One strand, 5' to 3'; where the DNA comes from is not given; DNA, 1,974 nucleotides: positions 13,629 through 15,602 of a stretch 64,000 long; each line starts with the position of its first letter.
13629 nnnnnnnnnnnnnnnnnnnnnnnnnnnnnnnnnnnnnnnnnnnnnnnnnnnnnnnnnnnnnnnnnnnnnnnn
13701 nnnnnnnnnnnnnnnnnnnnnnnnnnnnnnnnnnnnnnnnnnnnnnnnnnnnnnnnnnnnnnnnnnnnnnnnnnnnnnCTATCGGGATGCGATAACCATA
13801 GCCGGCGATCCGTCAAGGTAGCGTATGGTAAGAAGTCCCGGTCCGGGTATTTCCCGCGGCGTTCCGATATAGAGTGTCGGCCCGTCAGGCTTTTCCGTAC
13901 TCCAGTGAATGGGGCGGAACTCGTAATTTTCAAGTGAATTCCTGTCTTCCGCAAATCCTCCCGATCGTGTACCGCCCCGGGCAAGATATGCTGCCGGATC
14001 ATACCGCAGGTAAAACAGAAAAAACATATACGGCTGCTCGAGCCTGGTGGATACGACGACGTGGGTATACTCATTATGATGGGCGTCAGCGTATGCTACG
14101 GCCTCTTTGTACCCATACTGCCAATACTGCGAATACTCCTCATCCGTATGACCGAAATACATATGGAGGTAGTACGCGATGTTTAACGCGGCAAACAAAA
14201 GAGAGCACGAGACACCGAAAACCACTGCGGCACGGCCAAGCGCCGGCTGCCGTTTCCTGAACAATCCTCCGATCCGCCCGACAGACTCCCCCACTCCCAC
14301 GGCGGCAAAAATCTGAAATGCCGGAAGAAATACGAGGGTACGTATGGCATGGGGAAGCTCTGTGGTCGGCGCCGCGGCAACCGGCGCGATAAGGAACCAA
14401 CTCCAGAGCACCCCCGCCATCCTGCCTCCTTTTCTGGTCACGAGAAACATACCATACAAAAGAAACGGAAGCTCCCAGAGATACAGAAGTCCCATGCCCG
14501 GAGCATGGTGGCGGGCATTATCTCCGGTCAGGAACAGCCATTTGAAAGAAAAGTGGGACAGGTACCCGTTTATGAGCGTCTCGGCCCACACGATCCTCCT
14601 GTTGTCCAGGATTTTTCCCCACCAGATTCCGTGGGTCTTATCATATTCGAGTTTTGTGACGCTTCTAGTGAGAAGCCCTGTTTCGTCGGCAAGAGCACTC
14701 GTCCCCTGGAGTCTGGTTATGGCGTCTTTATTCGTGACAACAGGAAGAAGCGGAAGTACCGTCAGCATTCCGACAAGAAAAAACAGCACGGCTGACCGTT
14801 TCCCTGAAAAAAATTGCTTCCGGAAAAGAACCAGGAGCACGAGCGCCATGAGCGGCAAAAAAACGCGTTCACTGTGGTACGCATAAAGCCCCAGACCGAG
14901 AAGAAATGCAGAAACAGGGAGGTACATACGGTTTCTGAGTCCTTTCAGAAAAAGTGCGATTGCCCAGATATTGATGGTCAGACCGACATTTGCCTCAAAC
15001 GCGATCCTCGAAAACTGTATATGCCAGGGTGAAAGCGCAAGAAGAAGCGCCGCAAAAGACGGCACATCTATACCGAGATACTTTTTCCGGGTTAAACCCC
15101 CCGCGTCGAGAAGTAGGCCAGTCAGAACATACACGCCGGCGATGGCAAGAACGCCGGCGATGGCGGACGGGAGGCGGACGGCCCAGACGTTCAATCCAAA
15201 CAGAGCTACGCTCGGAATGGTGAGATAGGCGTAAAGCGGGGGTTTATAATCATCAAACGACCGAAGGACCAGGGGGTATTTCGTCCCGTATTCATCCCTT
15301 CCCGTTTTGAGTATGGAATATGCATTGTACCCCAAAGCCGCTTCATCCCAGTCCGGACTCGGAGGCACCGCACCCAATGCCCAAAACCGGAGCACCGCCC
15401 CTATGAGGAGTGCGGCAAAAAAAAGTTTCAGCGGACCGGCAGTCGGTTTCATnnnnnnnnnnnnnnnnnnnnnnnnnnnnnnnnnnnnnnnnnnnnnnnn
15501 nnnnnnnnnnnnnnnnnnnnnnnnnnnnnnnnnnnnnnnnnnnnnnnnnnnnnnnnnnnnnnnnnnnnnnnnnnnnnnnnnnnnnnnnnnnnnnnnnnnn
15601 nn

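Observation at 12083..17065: Near-tandem triplet of GT39/PMT_2-like genes, plus a fourth on the opposite strand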

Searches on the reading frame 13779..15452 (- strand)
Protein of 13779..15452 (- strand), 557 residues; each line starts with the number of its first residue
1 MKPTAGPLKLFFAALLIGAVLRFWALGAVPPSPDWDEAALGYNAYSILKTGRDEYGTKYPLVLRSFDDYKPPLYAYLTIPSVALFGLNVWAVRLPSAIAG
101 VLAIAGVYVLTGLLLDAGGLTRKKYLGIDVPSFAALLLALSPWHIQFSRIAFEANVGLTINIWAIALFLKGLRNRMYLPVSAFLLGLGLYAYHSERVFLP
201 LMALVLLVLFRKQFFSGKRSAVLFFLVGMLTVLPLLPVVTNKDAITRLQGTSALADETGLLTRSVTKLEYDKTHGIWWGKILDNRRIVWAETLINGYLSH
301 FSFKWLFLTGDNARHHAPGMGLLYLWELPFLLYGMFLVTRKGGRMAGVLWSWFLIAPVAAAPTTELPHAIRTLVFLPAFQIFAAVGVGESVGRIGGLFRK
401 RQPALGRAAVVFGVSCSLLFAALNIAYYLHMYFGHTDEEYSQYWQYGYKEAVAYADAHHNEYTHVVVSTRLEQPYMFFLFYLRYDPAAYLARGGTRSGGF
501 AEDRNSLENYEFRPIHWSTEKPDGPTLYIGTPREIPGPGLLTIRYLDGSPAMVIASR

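Call 5: search_protein_families(library=pfam, proteins=[window:13779-15452:-], max_evalue=0.01)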
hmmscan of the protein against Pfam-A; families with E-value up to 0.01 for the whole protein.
window:13779-15452:- (557 aa): 1 family
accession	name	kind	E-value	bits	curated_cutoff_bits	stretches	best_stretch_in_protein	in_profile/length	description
PF13231.12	PMT_2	-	6.4e-10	39.9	26.1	1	70-236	2-158/160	Dolichyl-phosphate-mannose-protein mannosyltransferase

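Call 11: search_protein_families(library=ncbifam, proteins=[window:13779-15452:-], max_evalue=0.01)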
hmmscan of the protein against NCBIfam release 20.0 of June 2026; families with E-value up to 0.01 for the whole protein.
window:13779-15452:- (557 aa): 1 family
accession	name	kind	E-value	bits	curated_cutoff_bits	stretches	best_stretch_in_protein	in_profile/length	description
TIGR03663.1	TIGR03663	subfamily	4.9e-06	25.8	126.25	1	10-217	3-189/435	flippase activity-associated protein Agl23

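Call 12: search_solved_structures(query=window:13779-15452:-, max_evalue=1, show_alignments=2)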
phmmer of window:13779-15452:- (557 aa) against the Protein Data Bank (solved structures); distinct sequences matched with E-value up to 1: 0.

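Call 13: find_homologous_proteins(query=window:13779-15452:-, max_evalue=0.00001)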
Query window:13779-15452:- (557 aa): 5521 proteins with E <= 0.00001 among 8000 candidates; the best 120 are listed.
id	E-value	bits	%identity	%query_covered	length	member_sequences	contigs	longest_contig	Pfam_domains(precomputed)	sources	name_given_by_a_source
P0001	0.0e+0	1265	100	100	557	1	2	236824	PF13231.13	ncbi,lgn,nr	ncbi:glycosyltransferase family 39 protein [Patescibacteria group bacterium]|nr:glycosyltransferase 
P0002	3.5e-234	797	64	98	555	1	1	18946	PF13231.13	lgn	-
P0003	1.0e-230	785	63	99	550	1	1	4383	PF13231.13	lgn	-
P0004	3.9e-228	777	61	100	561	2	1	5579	PF13231.13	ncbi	-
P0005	8.7e-225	766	61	99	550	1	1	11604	PF13231.13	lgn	-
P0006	2.1e-222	758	63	98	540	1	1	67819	PF13231.13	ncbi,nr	ncbi:glycosyltransferase family 39 protein [Candidatus Gottesmanbacteria bacterium]|nr:glycosyltrans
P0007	3.2e-222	757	62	98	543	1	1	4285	PF13231.13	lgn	-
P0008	7.9e-222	756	62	97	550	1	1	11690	PF13231.13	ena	-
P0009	4.2e-221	754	61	98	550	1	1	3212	PF13231.13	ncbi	-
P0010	6.5e-221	753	60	99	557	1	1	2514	PF13231.13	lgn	-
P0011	1.9e-220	751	63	99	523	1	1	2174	PF02366.25,PF13231.13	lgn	-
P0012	2.1e-220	751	62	97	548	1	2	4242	PF13231.13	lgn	-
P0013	6.0e-220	750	62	99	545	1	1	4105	PF13231.13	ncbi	-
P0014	2.0e-219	748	62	97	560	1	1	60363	-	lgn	-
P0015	2.4e-219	748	62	97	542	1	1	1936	PF13231.13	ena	-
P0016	7.2e-219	746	61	97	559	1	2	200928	PF13231.13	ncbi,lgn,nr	ncbi:hypothetical protein HY086_02030 [Candidatus Gottesmanbacteria bacterium]|nr:hypothetical prote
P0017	2.8e-218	744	62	97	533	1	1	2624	PF13231.13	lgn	-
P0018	4.1e-218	744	62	97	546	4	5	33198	PF13231.13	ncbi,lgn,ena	-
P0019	1.3e-217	742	62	97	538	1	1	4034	PF13231.13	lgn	-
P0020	2.4e-217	741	62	97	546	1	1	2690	PF13231.13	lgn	-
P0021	4.3e-217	740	60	98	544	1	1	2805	PF13231.13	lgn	-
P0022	1.3e-216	739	61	97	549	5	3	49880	PF13231.13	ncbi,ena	-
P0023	2.4e-216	738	60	97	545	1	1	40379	PF13231.13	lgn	-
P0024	6.9e-216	736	59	98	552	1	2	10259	PF13231.13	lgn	-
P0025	7.0e-216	736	62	97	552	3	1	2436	PF13231.13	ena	-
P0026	7.3e-216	736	60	97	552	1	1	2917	PF13231.13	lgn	-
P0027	1.2e-215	736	61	98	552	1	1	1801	PF13231.13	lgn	-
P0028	2.3e-215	735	61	97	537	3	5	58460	PF13231.13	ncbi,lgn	-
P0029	2.6e-215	735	62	98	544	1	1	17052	PF13231.13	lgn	-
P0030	3.4e-215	734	62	98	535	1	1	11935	PF02516.21,PF13231.13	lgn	-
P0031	4.9e-215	734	62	97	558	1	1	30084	PF13231.13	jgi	jgi:4-amino-4-deoxy-L-arabinose transferase-like glycosyltransferase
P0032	6.0e-215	733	62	96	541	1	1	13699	PF13231.13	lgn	-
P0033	7.1e-215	733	61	98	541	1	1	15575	PF13231.13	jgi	-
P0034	2.4e-214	731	62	97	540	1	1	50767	PF13231.13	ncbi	-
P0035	4.6e-214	730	62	99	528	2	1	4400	PF02366.25,PF13231.13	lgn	-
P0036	6.3e-214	730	59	98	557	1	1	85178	PF13231.13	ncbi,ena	-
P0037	9.2e-214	729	63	97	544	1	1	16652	PF13231.13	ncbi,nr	ncbi:glycosyltransferase family 39 protein [Candidatus Gottesmanbacteria bacterium]|nr:glycosyltrans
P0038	1.1e-213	729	61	97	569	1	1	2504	PF13231.13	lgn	-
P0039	1.4e-213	729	63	96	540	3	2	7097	PF13231.13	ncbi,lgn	-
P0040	1.6e-213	729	59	96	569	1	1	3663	PF13231.13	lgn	-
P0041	1.9e-213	728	60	97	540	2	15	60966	PF13231.13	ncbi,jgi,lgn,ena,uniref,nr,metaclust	ncbi:MAG: hypothetical protein UY16_C0001G0021 [Candidatus Gottesmanbacteria bacterium GW2011_GWA2_4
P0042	3.2e-213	728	61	98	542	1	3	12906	PF13231.13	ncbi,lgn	-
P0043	3.4e-213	728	61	98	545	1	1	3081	PF13231.13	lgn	-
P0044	3.6e-213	727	60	98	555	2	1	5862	PF13231.13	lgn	-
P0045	4.6e-213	727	60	99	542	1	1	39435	PF02366.25,PF13231.13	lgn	-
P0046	4.9e-213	727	60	97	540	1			PF13231.13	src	-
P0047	5.7e-213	727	59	97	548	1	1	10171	PF13231.13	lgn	-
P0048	1.1e-212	726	58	98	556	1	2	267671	PF13231.13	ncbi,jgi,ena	-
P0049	1.3e-212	726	61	98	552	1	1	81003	PF13231.13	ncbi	-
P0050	1.5e-212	725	62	97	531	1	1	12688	PF02366.25,PF13231.13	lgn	-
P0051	1.7e-212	725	60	97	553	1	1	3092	PF13231.13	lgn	-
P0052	1.8e-212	725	58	99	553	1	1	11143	PF13231.13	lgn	-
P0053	2.1e-212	725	60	98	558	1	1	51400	PF13231.13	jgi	jgi:4-amino-4-deoxy-L-arabinose transferase-like glycosyltransferase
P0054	2.4e-212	725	60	99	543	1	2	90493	PF13231.13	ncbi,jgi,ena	-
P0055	4.1e-212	724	62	97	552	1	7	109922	PF13231.13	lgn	-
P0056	7.6e-212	723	62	96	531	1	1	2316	PF02366.25,PF13231.13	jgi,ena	-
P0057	1.5e-211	722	60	98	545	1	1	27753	PF13231.13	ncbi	-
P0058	1.6e-211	722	61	97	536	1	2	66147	PF02366.25,PF13231.13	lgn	-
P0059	2.7e-211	721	61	98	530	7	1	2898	PF13231.13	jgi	-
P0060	4.5e-211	721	57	99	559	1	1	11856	PF13231.13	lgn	-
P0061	5.1e-211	720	59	97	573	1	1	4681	PF13231.13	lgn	-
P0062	7.8e-211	720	60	97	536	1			PF13231.13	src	-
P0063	1.1e-210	719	58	98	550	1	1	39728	PF13231.13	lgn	-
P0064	1.6e-210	719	61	98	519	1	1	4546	PF02366.25,PF13231.13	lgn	-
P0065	2.6e-210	718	61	98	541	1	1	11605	PF13231.13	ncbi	-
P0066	2.7e-210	718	61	96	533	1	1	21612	PF02516.21,PF13231.13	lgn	-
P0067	9.4e-210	716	61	98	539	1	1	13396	PF13231.13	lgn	-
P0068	9.6e-210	716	59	98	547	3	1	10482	PF13231.13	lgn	-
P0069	1.8e-209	715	59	98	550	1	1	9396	PF13231.13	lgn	-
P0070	2.1e-209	715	61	99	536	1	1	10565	PF13231.13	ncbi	-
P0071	2.2e-209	715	60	99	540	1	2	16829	PF02366.25,PF13231.13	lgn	-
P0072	2.5e-209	715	59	97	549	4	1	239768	PF13231.13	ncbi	ncbi:MAG: glycosyltransferase family 39 protein [Patescibacteria group bacterium]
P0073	2.7e-209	715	60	98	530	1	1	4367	PF02516.21,PF13231.13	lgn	-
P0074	4.7e-209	714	60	98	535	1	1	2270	PF02366.25,PF13231.13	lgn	-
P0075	4.9e-209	714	61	99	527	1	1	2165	PF13231.13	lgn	-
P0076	6.3e-209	713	59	97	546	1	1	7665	PF13231.13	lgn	-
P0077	6.8e-209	713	58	100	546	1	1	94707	PF13231.13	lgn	-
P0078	1.5e-208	712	59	97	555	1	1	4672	PF13231.13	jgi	jgi:4-amino-4-deoxy-L-arabinose transferase-like glycosyltransferase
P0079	1.8e-208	712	60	97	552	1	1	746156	PF13231.13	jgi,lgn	-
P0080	2.2e-208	712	60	97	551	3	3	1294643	PF13231.13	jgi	jgi:4-amino-4-deoxy-L-arabinose transferase-like glycosyltransferase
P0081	2.6e-208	711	61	98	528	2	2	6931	PF02366.25,PF13231.13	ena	-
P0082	4.8e-208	711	59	97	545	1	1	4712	PF02366.25,PF13231.13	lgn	-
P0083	6.9e-208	710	58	98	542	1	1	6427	PF13231.13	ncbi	-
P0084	8.2e-208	710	59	98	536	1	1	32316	PF02366.25,PF13231.13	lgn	-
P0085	8.3e-208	710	60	97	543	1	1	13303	PF13231.13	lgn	-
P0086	9.0e-208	710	60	97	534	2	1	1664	PF13231.13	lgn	-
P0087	1.3e-207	709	59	98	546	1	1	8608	PF13231.13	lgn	-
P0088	1.5e-207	709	58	97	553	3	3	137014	PF13231.13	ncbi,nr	ncbi:glycosyltransferase family 39 protein [Patescibacteria group bacterium]|nr:glycosyltransferase 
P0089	5.1e-207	707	59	98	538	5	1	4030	PF02366.25,PF13231.13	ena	-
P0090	5.4e-207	707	59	97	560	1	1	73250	PF13231.13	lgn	-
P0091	7.8e-207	707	61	97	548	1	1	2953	PF13231.13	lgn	-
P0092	9.0e-207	706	59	96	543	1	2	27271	PF13231.13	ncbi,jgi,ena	-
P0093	1.3e-206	706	60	99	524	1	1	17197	PF02366.25,PF13231.13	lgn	-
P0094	1.3e-206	706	58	97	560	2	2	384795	PF13231.13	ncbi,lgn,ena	-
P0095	1.9e-206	705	60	97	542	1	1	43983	PF13231.13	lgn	-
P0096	2.9e-206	705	58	99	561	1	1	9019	PF13231.13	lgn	-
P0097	3.3e-206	704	59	99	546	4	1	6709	PF13231.13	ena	-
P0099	7.3e-206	703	59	97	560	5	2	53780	PF13231.13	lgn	-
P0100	2.6e-205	701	59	99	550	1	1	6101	PF13231.13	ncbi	-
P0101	3.3e-205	701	58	98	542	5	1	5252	PF13231.13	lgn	-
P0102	3.8e-205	701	58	100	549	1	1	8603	PF13231.13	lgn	-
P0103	5.4e-205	700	60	98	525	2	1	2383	PF02366.25,PF13231.13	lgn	-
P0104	8.5e-205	700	58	96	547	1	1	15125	PF13231.13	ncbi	-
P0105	9.8e-205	700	58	97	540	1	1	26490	PF13231.13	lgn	-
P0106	1.1e-204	699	56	97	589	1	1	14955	PF13231.13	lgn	-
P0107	1.6e-204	699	59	98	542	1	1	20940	PF13231.13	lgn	-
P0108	1.8e-204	699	57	98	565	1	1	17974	PF13231.13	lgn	-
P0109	2.0e-204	699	59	96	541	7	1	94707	PF13231.13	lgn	-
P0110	2.5e-204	698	60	97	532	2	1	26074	PF02366.25,PF13231.13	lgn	-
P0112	7.4e-204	697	58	97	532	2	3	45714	PF13231.13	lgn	-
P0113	1.0e-203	696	58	98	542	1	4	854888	PF13231.13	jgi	-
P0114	1.2e-203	696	59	98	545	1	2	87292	PF13231.13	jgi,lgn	jgi:4-amino-4-deoxy-L-arabinose transferase-like glycosyltransferase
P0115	1.5e-203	696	58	97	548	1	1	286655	PF13231.13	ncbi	-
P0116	1.6e-203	696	60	96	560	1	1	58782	PF13231.13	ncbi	-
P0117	2.4e-203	695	58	96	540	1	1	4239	PF13231.13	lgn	-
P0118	3.3e-203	695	58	98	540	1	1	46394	PF13231.13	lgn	-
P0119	3.8e-203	694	59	98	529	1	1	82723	PF13231.13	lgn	-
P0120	4.5e-203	694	56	97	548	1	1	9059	PF13231.13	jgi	jgi:4-amino-4-deoxy-L-arabinose transferase-like glycosyltransferase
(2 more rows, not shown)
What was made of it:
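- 13779..15452 (-): Paralogue B (557 aa). GT-C / PMT_2 glycosyltransferase of the A/B clade. This is the copy that was modelled. 100% identical to an NCBI protein named 'glycosyltransferase family 39 protein [Patescibacteria group bacterium]' (call 13).
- Closest known: Oligosaccharyltransferases AglB/STT3/PglB. Same: A few relatives carry a weak precomputed STT3 Pfam tag (call 13).
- JGI names relatives 'Ara4N transferase-like' (call 13).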

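Call 17: find_encoding_contigs(protein=P0016, flank=10000, max_places=2)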
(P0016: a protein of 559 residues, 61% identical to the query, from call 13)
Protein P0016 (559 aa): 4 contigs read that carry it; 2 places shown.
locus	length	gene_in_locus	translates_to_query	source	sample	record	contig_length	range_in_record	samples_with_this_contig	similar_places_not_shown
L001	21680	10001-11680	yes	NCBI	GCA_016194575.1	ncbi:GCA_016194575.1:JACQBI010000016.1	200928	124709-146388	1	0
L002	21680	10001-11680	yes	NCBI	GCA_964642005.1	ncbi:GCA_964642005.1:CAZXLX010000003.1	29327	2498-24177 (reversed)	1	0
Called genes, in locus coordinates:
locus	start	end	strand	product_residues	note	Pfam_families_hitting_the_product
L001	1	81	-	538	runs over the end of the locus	PF13231:PMT_2 (weak)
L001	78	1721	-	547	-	PF02366:PMT, PF13231:PMT_2 (weak)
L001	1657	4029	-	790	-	PF09586:YfhO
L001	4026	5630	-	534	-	PF10131:PTPS_related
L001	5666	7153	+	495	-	PF13231:PMT_2 (weak)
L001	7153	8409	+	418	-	PF09594:GT87 (weak), PF13231:PMT_2 (weak)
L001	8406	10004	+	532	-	PF02366:PMT, PF13231:PMT_2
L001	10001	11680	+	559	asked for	PF13231:PMT_2 (faint)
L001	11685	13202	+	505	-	PF13231:PMT_2 (weak)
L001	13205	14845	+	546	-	-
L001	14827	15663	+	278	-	PF00535:Glycos_transf_2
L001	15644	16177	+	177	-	PF18915:DUF5667 (weak)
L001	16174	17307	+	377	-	-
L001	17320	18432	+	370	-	PF26314:MptA_B_family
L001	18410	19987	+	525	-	-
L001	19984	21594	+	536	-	-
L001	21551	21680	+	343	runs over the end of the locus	PF13579:Glyco_trans_4_4, PF13439:Glyco_transf_4, PF00534:Glycos_transf_1, PF13692:Glyco_trans_1_4, PF20706:GT4-conflict (weak), PF13524:Glyco_trans_1_2 (weak)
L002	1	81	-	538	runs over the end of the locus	PF13231:PMT_2 (weak)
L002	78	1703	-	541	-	PF02366:PMT, PF13231:PMT_2 (weak)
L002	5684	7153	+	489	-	PF13231:PMT_2 (weak)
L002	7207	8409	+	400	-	PF09594:GT87 (weak), PF13231:PMT_2 (weak)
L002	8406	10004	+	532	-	PF02366:PMT, PF13231:PMT_2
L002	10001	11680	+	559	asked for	PF13231:PMT_2 (faint)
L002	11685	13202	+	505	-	PF13231:PMT_2 (weak)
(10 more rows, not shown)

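Call 18: find_encoding_contigs(protein=P0006, flank=10000, max_places=2)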
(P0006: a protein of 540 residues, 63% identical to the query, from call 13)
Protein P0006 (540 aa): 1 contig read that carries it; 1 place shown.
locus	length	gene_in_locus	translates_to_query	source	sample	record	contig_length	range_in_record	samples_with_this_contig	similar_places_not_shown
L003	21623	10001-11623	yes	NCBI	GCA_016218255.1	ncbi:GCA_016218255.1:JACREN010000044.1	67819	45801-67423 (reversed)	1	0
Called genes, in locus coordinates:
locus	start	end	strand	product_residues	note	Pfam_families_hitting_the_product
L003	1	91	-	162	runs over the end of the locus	?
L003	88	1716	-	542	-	PF02366:PMT, PF13231:PMT_2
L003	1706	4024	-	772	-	PF09586:YfhO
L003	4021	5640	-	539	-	-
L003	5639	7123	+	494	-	PF13231:PMT_2 (weak)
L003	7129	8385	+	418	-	-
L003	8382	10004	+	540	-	PF02366:PMT, PF13231:PMT_2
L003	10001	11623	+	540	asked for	PF13231:PMT_2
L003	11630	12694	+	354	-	PF01073:3Beta_HSD, PF01370:Epimerase, PF02719:Polysacc_synt_2 (weak), PF04321:RmlD_sub_bind, PF16363:GDP_Man_Dehyd, PF07993:NAD_binding_4 (weak)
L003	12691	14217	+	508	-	-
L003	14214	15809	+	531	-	PF09586:YfhO (faint), PF10131:PTPS_related (weak)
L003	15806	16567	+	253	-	PF00535:Glycos_transf_2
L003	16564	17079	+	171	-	PF18915:DUF5667 (weak)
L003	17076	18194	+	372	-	-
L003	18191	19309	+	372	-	PF26314:MptA_B_family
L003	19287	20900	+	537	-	-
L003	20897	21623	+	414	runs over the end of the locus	-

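Call 21: search_solved_structures(query=A1, max_evalue=10, show_alignments=3)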
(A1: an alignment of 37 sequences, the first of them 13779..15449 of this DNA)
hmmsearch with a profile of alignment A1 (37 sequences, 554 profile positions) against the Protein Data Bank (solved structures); distinct sequences matched with E-value up to 10: 5.
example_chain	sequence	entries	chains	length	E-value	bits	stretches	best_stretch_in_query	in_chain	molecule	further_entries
6iqw_C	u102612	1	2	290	0.43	12.4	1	490-531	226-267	Csm3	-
6mur_C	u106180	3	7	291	0.43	12.4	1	490-531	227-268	Uncharacterized protein Csm3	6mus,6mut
6muu_C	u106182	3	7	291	0.43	12.4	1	490-531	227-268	Uncharacterized protein Csm3 | Csm3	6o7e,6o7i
6o7h_C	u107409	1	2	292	0.43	12.4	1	490-531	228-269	Csm3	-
5ezm_A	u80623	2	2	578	1.8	10.3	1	69-234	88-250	4-amino-4-deoxy-L-arabinose transferase or related glycosyltransferases of PMT family | 4-amino-4-deoxy-L-arabinose (L-Ara4N) transferase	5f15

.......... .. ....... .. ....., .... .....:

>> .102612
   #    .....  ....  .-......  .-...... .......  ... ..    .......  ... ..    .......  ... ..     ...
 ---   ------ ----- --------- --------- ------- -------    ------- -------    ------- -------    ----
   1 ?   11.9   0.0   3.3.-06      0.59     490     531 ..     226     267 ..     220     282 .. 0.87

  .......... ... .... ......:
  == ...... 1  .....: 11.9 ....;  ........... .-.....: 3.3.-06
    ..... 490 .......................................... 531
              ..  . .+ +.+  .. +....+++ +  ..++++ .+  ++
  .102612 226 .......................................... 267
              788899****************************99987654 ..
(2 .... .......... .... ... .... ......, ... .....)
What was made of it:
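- ArnT is the only GT-C seen, weakly, by the sequence profile (call 21).
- Tried and rejected: Sequence searches of B alone and of the family profile against all PDB chains found nothing significant (calls 12, 21).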
